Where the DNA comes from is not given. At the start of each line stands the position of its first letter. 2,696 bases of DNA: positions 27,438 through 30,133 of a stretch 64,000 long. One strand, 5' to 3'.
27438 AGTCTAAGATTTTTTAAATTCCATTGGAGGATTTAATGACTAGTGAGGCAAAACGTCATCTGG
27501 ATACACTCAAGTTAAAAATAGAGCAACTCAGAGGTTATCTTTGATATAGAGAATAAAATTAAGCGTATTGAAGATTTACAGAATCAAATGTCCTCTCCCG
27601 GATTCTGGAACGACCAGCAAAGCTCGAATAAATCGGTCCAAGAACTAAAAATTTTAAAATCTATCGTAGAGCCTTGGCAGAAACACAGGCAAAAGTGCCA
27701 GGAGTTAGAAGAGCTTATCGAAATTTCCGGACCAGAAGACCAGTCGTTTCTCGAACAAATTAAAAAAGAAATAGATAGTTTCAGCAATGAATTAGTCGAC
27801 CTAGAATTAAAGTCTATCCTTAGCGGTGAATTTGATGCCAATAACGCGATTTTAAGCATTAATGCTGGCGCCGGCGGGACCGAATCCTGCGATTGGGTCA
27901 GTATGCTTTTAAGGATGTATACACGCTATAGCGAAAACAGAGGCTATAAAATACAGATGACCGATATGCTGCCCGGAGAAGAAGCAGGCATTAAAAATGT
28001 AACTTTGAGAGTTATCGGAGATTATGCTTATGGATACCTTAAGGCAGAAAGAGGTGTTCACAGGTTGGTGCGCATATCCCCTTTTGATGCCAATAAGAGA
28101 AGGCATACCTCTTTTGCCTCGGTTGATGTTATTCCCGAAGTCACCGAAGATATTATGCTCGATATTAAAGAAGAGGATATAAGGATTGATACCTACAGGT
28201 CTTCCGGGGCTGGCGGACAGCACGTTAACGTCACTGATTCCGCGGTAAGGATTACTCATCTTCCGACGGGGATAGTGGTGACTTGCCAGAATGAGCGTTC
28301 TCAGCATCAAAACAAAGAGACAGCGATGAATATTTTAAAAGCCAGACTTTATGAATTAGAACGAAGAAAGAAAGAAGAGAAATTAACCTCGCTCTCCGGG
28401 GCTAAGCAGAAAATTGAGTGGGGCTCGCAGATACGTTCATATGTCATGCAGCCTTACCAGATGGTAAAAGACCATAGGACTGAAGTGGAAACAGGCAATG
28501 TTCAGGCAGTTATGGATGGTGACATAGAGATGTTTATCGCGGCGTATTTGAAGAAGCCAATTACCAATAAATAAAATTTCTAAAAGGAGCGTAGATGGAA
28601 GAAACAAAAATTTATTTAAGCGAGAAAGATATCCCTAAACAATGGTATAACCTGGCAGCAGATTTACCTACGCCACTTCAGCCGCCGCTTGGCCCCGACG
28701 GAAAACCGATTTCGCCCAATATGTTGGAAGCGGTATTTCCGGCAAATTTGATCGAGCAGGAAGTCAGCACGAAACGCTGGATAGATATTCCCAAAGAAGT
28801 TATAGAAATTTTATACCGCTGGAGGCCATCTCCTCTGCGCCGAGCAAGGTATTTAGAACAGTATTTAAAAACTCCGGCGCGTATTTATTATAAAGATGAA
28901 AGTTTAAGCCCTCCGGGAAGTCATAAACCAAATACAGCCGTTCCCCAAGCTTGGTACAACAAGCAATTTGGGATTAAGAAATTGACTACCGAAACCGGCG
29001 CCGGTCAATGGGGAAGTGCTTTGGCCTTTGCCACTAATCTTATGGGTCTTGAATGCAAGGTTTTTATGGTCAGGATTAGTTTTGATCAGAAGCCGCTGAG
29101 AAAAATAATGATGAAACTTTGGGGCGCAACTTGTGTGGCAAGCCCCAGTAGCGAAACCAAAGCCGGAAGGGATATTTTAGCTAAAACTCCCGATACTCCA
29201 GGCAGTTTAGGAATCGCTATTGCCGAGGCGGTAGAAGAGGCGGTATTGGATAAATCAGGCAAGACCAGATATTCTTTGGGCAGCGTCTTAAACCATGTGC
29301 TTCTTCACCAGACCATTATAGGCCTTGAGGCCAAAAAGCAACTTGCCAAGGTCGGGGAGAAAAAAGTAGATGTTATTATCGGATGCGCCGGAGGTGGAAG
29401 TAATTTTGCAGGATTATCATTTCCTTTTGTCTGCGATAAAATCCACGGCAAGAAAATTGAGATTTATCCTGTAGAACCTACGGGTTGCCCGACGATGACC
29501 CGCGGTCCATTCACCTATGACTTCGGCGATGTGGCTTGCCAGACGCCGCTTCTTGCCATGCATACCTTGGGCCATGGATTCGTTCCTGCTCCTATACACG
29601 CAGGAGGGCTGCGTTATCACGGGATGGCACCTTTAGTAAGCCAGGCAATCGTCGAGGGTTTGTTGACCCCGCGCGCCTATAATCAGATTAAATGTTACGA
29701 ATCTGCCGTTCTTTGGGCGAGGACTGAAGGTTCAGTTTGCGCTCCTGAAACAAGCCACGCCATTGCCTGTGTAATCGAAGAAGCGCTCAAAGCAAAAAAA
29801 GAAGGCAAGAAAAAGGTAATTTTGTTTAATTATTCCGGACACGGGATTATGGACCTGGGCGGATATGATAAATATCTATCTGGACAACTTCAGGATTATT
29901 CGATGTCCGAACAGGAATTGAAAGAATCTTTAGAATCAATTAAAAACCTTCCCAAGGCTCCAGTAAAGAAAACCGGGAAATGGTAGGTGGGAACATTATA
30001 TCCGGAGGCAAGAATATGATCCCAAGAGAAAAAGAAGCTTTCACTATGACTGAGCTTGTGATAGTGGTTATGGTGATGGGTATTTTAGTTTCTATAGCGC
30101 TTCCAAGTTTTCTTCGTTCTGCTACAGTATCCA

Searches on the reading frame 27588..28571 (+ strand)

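Call 53: search_protein_families(library=pfam, proteins=[window:27588-28571:+], max_evalue=0.001)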
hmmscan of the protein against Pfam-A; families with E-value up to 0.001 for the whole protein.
window:27588-28571:+ (328 aa): 2 families
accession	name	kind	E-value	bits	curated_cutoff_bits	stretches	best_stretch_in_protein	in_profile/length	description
PF03462.23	PCRF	-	5.6e-57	193.1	24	1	1-179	12-194/194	PCRF domain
PF00472.26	RF-1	-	1.5e-45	154.3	35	1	188-297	2-116/116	RF-1 domain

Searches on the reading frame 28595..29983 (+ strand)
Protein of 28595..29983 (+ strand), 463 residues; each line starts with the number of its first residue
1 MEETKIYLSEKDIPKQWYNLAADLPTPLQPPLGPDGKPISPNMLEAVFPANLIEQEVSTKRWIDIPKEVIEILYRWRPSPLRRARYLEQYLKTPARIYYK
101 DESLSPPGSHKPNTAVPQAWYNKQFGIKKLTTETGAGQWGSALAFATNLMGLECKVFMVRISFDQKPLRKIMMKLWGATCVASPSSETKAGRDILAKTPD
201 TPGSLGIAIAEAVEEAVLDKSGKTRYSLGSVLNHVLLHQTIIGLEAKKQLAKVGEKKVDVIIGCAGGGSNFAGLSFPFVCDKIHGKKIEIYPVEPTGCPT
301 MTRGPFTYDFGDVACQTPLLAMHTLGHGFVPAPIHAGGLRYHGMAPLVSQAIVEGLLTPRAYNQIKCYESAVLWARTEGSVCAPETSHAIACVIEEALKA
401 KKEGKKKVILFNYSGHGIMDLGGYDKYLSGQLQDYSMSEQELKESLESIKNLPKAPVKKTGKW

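Call 53: search_protein_families(library=pfam, proteins=[window:28595-29983:+], max_evalue=0.001)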
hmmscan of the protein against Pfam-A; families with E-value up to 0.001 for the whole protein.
window:28595-29983:+ (463 aa): 1 family
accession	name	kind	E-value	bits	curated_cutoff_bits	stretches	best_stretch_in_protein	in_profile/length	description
PF00291.31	PALP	-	2e-31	109.9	35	1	75-412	4-292/295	Pyridoxal-phosphate dependent enzyme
